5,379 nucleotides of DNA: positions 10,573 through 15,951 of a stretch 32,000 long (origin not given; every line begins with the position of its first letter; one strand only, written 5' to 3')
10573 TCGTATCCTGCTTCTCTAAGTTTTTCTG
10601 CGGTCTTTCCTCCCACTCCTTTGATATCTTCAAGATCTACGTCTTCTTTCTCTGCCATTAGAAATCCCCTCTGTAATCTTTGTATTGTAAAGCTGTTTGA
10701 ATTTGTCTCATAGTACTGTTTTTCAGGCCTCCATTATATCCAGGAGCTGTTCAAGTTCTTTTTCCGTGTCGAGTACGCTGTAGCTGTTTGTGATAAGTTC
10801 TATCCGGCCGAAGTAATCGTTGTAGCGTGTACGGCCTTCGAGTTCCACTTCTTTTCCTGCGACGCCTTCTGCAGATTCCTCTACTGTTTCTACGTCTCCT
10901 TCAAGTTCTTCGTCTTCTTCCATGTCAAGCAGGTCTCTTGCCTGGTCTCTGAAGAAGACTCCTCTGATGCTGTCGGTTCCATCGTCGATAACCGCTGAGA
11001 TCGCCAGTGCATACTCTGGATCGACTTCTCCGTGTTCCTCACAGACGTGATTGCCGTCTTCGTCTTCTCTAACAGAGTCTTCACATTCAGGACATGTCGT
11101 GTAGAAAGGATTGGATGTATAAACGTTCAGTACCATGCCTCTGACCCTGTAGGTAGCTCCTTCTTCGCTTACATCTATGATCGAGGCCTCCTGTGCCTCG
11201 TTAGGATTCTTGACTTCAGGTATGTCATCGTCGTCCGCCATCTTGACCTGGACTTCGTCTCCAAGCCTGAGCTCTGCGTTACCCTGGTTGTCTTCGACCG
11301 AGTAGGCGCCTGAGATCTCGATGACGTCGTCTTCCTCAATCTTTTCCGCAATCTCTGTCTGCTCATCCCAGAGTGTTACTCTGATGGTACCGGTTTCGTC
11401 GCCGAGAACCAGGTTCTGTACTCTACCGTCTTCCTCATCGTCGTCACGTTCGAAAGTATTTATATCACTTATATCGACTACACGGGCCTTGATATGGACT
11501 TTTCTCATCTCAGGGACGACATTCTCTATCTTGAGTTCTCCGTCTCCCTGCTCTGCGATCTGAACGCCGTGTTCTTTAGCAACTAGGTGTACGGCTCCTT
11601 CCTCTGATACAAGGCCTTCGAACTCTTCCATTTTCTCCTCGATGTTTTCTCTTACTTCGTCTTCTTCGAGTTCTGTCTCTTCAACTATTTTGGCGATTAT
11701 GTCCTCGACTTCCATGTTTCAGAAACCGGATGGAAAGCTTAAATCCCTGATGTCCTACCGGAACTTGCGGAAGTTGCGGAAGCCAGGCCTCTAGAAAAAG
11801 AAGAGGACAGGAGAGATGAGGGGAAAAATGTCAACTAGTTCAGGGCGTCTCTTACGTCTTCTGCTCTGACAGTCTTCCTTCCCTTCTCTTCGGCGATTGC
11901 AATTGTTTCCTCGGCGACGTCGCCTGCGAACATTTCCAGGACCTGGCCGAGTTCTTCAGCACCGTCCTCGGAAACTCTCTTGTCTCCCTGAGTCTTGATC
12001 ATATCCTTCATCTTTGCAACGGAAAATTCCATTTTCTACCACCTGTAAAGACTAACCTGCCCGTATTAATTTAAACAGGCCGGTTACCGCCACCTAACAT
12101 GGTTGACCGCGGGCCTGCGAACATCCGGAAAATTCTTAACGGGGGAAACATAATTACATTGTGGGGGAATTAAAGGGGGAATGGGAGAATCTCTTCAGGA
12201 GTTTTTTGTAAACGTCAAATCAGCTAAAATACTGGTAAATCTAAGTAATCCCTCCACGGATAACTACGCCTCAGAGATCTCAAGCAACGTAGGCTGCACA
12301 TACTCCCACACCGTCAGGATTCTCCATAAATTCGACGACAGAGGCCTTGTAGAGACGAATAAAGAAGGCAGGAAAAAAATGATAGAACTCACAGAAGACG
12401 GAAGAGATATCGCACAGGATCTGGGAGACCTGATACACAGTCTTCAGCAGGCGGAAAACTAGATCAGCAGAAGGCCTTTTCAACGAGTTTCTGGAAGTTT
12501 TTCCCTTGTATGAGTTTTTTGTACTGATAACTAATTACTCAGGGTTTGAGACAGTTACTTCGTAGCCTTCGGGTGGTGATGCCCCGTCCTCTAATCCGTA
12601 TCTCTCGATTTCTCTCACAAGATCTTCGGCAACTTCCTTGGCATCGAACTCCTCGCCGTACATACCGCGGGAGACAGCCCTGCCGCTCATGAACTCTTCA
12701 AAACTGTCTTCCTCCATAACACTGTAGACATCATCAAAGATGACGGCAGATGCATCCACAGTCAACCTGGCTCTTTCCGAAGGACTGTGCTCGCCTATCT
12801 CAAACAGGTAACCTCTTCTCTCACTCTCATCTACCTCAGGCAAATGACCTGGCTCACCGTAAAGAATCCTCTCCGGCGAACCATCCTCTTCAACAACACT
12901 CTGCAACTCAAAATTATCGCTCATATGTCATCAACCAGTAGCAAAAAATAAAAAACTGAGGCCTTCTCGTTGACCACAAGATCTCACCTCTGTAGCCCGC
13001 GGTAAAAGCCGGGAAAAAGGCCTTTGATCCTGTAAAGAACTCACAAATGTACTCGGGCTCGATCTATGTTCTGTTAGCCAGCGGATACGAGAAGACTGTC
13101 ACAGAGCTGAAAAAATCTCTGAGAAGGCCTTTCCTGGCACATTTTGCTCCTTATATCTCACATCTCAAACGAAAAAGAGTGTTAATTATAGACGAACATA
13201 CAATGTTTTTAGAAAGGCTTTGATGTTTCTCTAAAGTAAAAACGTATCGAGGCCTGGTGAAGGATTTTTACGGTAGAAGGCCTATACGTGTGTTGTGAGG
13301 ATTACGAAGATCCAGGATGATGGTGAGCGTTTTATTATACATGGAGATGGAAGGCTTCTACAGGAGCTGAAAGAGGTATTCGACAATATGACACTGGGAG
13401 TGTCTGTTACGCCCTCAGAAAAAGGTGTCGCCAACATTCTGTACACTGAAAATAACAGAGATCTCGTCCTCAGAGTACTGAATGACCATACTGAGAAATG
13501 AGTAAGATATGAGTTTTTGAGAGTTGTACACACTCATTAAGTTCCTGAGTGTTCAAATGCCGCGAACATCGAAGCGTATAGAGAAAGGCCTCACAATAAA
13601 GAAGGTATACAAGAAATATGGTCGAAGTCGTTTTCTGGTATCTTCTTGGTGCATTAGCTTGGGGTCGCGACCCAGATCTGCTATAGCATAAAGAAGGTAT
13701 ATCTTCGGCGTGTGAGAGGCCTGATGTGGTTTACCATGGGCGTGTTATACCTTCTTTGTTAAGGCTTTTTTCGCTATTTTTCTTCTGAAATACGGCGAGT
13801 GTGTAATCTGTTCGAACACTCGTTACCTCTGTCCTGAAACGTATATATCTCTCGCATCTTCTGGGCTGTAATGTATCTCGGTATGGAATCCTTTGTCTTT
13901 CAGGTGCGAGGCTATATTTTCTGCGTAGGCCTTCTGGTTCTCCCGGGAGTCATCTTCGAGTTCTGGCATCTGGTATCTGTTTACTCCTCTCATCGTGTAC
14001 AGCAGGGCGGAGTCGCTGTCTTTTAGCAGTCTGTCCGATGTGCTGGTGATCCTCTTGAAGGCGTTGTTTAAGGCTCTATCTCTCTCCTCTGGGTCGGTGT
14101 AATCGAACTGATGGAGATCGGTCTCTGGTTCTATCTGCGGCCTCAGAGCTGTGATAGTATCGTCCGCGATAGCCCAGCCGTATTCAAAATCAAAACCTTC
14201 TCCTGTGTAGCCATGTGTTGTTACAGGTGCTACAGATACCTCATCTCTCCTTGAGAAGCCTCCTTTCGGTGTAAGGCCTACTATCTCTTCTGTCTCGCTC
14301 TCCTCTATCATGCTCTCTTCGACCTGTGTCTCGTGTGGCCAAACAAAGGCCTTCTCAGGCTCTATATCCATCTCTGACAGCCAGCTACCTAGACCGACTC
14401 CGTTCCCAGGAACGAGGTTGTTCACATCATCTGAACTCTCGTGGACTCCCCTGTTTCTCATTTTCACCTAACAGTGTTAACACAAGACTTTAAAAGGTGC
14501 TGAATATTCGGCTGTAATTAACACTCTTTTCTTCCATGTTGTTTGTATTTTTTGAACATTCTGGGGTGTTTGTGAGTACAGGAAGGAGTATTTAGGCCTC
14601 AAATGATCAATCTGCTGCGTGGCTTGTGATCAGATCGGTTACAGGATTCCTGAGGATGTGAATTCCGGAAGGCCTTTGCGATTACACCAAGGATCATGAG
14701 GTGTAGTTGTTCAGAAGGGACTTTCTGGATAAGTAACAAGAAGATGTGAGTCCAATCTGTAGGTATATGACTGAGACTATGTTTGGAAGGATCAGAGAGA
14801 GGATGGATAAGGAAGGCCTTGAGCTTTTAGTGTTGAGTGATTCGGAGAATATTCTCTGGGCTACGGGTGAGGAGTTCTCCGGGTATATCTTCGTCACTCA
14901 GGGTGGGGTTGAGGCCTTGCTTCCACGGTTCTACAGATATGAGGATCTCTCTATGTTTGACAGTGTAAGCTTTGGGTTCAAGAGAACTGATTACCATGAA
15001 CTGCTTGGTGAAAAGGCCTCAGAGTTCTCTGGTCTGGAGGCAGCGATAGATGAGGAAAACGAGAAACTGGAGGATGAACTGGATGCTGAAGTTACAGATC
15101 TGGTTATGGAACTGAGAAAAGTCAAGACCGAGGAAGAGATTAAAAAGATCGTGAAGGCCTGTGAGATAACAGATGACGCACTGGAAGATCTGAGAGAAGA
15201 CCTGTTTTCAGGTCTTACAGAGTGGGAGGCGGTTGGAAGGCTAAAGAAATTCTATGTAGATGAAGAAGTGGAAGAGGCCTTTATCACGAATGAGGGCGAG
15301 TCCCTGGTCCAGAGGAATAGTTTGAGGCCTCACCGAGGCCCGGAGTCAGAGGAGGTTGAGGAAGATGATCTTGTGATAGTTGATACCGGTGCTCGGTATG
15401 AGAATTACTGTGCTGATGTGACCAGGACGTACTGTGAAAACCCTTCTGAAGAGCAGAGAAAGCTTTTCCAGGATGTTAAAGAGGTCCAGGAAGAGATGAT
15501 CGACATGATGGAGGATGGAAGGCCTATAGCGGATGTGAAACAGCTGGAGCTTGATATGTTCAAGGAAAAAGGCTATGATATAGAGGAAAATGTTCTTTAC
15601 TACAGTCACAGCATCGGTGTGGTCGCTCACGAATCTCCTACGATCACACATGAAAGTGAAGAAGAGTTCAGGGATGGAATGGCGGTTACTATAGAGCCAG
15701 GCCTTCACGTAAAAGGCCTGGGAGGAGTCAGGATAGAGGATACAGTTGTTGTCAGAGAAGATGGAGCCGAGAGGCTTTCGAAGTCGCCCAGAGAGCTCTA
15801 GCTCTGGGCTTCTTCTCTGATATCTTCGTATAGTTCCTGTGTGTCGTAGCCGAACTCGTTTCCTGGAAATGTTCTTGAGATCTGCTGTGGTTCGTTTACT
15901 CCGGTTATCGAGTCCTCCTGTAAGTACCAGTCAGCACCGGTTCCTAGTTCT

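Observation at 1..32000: The palindrome AGGCCT (StuI-type site) is about 15-20 fold over-represented across the window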

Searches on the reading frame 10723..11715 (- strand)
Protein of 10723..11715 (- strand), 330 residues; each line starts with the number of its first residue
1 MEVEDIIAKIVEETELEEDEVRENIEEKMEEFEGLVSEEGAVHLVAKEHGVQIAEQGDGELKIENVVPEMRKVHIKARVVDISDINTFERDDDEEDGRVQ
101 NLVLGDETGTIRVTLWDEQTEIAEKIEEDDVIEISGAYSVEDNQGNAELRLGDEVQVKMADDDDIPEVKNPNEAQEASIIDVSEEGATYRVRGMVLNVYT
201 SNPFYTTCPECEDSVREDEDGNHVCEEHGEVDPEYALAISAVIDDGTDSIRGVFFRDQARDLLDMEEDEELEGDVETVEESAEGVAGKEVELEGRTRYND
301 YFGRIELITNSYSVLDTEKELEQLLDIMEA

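Call 24: search_protein_families(library=pfam, proteins=[window:10723-11715:-])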
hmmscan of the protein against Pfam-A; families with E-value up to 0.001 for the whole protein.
window:10723-11715:- (330 aa): 4 families
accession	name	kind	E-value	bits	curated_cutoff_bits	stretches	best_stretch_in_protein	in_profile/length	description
PF08646.16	Rep_fac-A_C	-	8.3e-12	45.5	28.5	1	190-303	3-123/146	Replication factor-A C terminal domain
PF01336.31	tRNA_anti-codon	-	2.6e-11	43.7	27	1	73-144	1-63/75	OB-fold nucleic acid binding domain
PF09999.14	DUF2240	-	2.7e-05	24.3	22.3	1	3-54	87-138/144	Uncharacterized protein conserved in archaea (DUF2240)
PF21473.3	Ssb-like_OB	-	0.00021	21.9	24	0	68-125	3-67/97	Single-stranded DNA binding protein Ssb-like, OB fold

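Call 72: find_related_loci(query=window:10723-11715:-, collection=viral_contigs, flank=10000)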
Query window:10723-11715:- (330 aa) in viral_contigs; peptide patterns used: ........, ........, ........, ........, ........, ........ (x = any residue, [..] = any of these).
13 stretches matched a pattern, but none encodes a relative of the query by tblastn (E <= 1e-3).

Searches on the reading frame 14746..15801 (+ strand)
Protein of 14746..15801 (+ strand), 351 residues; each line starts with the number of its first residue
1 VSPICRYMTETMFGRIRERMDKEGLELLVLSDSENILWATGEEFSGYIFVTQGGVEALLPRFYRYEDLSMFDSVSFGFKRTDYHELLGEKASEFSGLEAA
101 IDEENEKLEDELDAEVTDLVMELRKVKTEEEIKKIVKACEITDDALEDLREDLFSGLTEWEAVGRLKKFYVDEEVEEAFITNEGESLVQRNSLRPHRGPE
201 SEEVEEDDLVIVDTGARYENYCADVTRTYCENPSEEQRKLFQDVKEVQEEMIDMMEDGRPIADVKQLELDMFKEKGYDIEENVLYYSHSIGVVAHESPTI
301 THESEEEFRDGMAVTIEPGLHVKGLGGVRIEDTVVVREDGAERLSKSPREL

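Call 24: search_protein_families(library=pfam, proteins=[window:14746-15801:+])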
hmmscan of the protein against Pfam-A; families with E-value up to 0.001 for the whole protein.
window:14746-15801:+ (351 aa): 2 families
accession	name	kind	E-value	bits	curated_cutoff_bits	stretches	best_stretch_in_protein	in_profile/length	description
PF00557.29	Peptidase_M24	-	8.2e-43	147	23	1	134-338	2-208/208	Metallopeptidase family M24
PF01321.24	Creatinase_N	-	0.00053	21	22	0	15-99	4-95/128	Creatinase/Prolidase N-terminal domain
